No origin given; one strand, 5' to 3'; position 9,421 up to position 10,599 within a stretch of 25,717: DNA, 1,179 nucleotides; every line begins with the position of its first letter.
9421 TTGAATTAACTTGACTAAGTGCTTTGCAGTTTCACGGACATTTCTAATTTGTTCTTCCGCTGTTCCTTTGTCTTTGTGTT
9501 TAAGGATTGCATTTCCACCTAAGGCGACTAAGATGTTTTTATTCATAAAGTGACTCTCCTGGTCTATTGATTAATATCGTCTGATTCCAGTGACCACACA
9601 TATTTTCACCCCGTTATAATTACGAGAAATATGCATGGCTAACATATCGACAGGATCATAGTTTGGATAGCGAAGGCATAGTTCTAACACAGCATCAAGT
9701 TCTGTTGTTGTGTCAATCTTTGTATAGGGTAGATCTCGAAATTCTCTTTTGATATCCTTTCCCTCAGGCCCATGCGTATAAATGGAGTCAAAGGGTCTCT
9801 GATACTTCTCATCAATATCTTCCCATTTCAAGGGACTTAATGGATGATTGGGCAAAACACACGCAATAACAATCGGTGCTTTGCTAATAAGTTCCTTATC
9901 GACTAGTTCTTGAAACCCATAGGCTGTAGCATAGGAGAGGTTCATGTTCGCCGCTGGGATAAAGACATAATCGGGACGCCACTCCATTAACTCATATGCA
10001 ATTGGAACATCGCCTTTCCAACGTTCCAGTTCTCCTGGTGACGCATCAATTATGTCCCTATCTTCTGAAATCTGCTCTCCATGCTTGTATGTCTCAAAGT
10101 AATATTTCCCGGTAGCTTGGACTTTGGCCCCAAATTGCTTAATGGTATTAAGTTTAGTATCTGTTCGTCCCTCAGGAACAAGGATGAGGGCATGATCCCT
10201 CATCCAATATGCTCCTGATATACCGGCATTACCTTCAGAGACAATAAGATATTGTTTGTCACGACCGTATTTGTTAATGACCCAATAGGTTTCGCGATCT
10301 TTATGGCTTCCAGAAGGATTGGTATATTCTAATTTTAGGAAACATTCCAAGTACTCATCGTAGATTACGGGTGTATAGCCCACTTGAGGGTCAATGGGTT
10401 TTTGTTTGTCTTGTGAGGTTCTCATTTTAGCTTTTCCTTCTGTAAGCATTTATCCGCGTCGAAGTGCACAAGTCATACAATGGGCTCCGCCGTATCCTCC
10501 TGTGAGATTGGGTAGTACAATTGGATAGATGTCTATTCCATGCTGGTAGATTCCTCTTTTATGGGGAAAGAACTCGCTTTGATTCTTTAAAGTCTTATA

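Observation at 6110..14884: Extended arginine deiminase operon wired to its own proton pump and an unknown PLP enzyme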

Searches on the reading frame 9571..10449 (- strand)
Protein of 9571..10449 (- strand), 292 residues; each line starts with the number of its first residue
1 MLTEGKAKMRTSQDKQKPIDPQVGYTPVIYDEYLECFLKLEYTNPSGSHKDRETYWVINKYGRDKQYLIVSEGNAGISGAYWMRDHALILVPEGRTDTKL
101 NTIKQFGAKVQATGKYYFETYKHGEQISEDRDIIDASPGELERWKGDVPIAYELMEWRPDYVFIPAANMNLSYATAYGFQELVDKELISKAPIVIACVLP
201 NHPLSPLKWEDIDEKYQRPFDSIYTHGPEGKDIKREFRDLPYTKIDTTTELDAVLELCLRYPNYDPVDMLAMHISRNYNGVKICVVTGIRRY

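Call 3: search_protein_families(library=pfam, proteins=[window:9571-10449:-])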
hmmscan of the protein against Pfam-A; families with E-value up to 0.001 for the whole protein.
window:9571-10449:- (292 aa): 1 family
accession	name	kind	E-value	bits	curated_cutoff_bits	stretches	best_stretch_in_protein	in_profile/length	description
PF00291.31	PALP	-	8.6e-21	75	35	1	20-195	2-189/295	Pyridoxal-phosphate dependent enzyme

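Call 4: search_protein_families(library=ncbifam, proteins=[window:9571-10449:-])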
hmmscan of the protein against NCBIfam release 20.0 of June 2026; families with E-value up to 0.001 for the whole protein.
window:9571-10449:- (292 aa): 17 families
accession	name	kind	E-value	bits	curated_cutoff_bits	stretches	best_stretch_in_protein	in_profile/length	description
NF004996.0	PRK06381.1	equivalog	5.2e-17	61.8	266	1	35-197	32-205/319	threonine synthase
NF004170.0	PRK05638.1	equivalog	5.4e-16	58.2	421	1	19-197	60-250/442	threonine synthase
NF006205.0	PRK08329.1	equivalog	3.7e-15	55.8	358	1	23-196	62-242/347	threonine synthase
NF005035.0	PRK06450.1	equivalog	4.2e-14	52.1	301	1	25-198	58-235/338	threonine synthase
NF006094.0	PRK08246.1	subfamily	4.8e-11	42.6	331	1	14-130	12-137/310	serine/threonine dehydratase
NF006455.0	PRK08813.1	equivalog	1.3e-07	31.2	489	1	25-171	39-192/374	threonine dehydratase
NF005292.0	PRK06815.1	equivalog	2.6e-06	26.7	371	1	34-160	36-169/320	threonine/serine dehydratase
TIGR01136.1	cysKM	subfamily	1e-05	25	344.15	1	23-113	5-109/299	cysteine synthase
NF007989.0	PRK10717.1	equivalog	1.1e-05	24.7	387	1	35-128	30-132/334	cysteine synthase A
TIGR01127.1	ilvA_1Cterm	equivalog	1.2e-05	24.4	378.75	1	35-160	16-148/380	threonine ammonia-lyase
TIGR01139.1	cysK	equivalog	1.7e-05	24.2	350.95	1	23-114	5-110/298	cysteine synthase A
TIGR03945.1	PLP_SbnA_fam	equivalog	1.7e-05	24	349.95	1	26-112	14-109/304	2,3-diaminopropionate biosynthesis protein SbnA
NF005680.0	PRK07476.1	equivalog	2e-05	23.7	413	1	19-161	17-172/326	hydroxyectoine utilization dehydratase EutB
NF006674.0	PRK09224.1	subfamily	6e-05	21.9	577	1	37-165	43-181/508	threonine ammonia-lyase IlvA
NF008735.0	PRK11761.1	equivalog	9.4e-05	21.8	413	1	31-113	24-115/296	cysteine synthase CysM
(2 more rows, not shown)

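Call 21: find_homologous_proteins(query=window:9571-10449:-)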
Query window:9571-10449:- (292 aa): 108 proteins with E <= 0.001 among 483 candidates.
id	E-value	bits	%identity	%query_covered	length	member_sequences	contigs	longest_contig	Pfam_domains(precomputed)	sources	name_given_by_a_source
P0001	1.1e-182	624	91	100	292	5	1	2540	PF00291.32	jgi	jgi:hypothetical protein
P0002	9.6e-113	394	59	93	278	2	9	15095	PF00291.32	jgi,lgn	-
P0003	2.4e-105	370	56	95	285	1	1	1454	PF00291.32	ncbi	-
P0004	2.5e-105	370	57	95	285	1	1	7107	PF00291.32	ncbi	-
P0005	5.4e-105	369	56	96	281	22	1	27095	PF00291.32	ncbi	-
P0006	9.6e-104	365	56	95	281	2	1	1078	PF00291.32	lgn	-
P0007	9.9e-104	365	56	95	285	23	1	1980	PF00291.32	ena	-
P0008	2.1e-103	364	56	95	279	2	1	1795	PF00291.32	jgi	-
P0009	3.9e-103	363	55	95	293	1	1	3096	PF00291.32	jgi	-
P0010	6.0e-103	362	56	95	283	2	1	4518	PF00291.32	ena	-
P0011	1.6e-102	361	56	95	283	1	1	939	PF00291.32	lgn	-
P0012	1.7e-102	361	55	95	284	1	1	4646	PF00291.32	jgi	-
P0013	2.9e-102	360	55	95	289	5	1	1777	PF00291.32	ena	-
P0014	4.3e-102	359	54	95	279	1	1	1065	PF00291.32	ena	-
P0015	7.1e-102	359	55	95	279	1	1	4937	PF00291.32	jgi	-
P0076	2.2e-91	324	52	91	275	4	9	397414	PF00291.32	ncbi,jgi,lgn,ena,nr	ncbi:MAG: PLP-dependent lyase/thiolase [Candidatus Verstraetearchaeota archaeon]|nr:PLP-dependent ly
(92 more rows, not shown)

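Call 22: find_encoding_contigs(protein=P0002, flank=10000, max_places=4)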
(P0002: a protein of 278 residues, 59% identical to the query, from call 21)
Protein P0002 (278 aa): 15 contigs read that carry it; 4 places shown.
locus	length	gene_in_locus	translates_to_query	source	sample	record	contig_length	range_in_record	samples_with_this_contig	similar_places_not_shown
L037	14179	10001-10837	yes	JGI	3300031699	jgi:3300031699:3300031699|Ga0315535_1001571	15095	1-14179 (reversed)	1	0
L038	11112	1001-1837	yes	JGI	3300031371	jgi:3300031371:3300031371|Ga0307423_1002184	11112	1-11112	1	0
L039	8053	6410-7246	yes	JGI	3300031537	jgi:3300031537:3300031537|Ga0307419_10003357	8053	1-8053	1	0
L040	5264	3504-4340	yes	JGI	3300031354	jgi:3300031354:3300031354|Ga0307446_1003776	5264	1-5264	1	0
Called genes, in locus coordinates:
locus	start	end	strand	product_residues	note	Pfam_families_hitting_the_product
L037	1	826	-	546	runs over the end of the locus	PF18566:Ldi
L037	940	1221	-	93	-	-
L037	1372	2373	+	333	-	PF03060:NMO, PF00478:IMPDH (weak)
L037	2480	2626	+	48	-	-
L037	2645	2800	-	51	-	-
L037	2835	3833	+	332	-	PF05048:NosD, PF13229:Beta_helix, PF05048:NosD (weak), PF13420:Acetyltransf_4 (weak)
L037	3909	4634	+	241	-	PF24280:HVO_A0563_N, PF04967:HTH_10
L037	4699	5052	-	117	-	PF12675:DUF3795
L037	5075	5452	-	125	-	-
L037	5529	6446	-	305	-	-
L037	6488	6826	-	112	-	-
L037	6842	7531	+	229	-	PF01209:Ubie_methyltran (weak), PF02353:CMAS, PF07021:MetW (weak), PF13489:Methyltransf_23, PF13847:Methyltransf_31, PF08241:Methyltransf_11, PF08242:Methyltransf_12, PF13649:Methyltransf_25, +1 more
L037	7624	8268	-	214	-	-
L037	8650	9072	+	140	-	PF12773:DZR (faint), PF13240:Zn_Ribbon_1 (faint), PF13248:Zn_ribbon_3 (weak)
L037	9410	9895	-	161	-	PF07282:Cas12f1-like_TNB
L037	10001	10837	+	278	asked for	PF00291:PALP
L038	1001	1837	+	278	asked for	PF00291:PALP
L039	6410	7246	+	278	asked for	PF00291:PALP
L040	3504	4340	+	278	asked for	PF00291:PALP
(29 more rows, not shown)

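Call 23: find_encoding_contigs(protein=P0076, flank=10000, max_places=3)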
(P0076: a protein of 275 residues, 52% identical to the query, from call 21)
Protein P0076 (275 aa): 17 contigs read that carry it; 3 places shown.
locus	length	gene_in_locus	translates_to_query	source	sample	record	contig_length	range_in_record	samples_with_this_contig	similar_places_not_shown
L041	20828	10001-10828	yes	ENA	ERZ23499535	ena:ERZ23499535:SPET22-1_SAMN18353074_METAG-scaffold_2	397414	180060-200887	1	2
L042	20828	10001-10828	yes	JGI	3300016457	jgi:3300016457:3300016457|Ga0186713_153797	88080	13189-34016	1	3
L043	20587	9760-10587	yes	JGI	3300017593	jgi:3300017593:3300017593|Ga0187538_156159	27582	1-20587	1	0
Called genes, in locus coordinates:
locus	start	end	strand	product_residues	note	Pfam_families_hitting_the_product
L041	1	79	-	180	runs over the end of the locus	PF02926:THUMP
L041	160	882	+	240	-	PF02463:SMC_N (faint), PF00005:ABC_tran, PF13304:AAA_21 (faint)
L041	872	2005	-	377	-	PF01078:Mg_chelatase (faint), PF07728:AAA_5 (faint), PF13401:AAA_22 (weak), PF17863:AAA_lid_2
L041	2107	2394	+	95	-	PF02150:Zn_ribbon_RPB9 (weak)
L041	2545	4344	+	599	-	PF04068:Fer4_RLI, PF25160:LdpA_Fe-S-bd (weak), PF00037:Fer4 (weak), PF02463:SMC_N (weak), PF13175:AAA_15 (faint), PF00005:ABC_tran, PF13304:AAA_21 (faint), PF00005:ABC_tran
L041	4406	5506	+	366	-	PF01950:FBPase_3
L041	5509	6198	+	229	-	PF00121:TIM, PF05690:ThiG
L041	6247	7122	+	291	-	PF01435:Peptidase_M48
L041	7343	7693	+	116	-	-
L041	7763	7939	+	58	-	-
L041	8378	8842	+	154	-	-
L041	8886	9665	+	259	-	PF01828:Peptidase_A4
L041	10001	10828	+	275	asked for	PF00291:PALP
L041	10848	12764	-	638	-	PF00750:tRNA-synt_1d, PF09334:tRNA-synt_1g (faint), PF00750:tRNA-synt_1d, PF05746:DALR_1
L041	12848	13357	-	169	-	PF12802:MarR_2, PF24034:DUF7343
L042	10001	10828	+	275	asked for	PF00291:PALP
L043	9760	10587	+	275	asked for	PF00291:PALP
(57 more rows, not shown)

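Call 54: search_solved_structures(query=window:9571-10449:-, max_evalue=0.001, show_alignments=2)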
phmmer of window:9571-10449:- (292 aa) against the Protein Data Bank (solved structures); distinct sequences matched with E-value up to 0.001: 11.
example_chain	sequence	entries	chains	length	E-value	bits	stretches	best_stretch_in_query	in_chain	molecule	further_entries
2zsj_A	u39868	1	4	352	3.2e-07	33.1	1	36-194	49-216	Threonine synthase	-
2rkb_A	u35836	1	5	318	6.1e-06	28.9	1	35-154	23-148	Serine dehydratase-like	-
6cgq_A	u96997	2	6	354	1.7e-05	27.4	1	33-186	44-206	Threonine synthase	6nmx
8srt_A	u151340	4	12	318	7e-05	25.4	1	21-113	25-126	Cysteine synthase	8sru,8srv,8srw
8t2c_A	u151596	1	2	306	7.8e-05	25.3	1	21-113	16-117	Cysteine synthase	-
5d84_A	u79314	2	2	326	0.0001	24.9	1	22-112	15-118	Probable siderophore biosynthesis protein SbnA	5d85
5d86_A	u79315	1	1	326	0.00012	24.7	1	22-112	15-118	Probable siderophore biosynthesis protein SbnA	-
5d87_A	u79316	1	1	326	0.00012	24.7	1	22-112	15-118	Probable siderophore biosynthesis protein SbnA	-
5ohx_A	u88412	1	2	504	0.0002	23.9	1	26-113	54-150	Cystathionine beta-synthase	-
1o58_A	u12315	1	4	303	0.00044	22.8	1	21-113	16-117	O-acetylserine sulfhydrylase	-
1pwe_A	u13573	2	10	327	0.0007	22.1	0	36-156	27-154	L-serine dehydratase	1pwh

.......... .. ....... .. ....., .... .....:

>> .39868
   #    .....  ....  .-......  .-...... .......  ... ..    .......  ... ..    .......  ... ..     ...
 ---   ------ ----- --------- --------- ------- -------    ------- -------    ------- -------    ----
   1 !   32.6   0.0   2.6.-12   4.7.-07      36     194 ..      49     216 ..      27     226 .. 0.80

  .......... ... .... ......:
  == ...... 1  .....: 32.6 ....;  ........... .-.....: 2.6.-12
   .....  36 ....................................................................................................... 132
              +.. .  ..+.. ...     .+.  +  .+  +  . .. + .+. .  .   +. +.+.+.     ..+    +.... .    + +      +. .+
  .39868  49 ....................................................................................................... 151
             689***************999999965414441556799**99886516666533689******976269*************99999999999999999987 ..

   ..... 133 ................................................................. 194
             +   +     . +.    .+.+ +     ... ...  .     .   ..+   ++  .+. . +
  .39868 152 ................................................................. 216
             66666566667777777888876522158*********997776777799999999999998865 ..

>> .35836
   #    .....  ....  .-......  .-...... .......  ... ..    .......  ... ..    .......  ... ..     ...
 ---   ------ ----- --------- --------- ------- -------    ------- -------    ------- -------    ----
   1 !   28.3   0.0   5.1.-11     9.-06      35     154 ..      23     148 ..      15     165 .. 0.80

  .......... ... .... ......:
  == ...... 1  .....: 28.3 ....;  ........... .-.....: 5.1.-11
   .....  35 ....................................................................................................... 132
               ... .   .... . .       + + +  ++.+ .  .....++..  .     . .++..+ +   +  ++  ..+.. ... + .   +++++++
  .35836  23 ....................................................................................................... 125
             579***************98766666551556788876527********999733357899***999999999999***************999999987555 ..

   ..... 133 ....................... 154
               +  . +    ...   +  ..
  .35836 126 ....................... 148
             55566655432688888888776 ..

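Call 67: find_encoding_contigs(protein=P0001, flank=10000, max_places=4)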
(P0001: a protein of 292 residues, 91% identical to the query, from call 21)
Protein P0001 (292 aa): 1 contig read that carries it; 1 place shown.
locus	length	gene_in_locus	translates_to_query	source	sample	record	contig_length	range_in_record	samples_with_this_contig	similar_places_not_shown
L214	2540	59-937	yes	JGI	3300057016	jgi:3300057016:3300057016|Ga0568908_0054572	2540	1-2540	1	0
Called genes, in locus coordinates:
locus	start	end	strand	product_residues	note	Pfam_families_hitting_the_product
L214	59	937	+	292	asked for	PF00291:PALP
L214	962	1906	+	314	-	PF00696:AA_kinase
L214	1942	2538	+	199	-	?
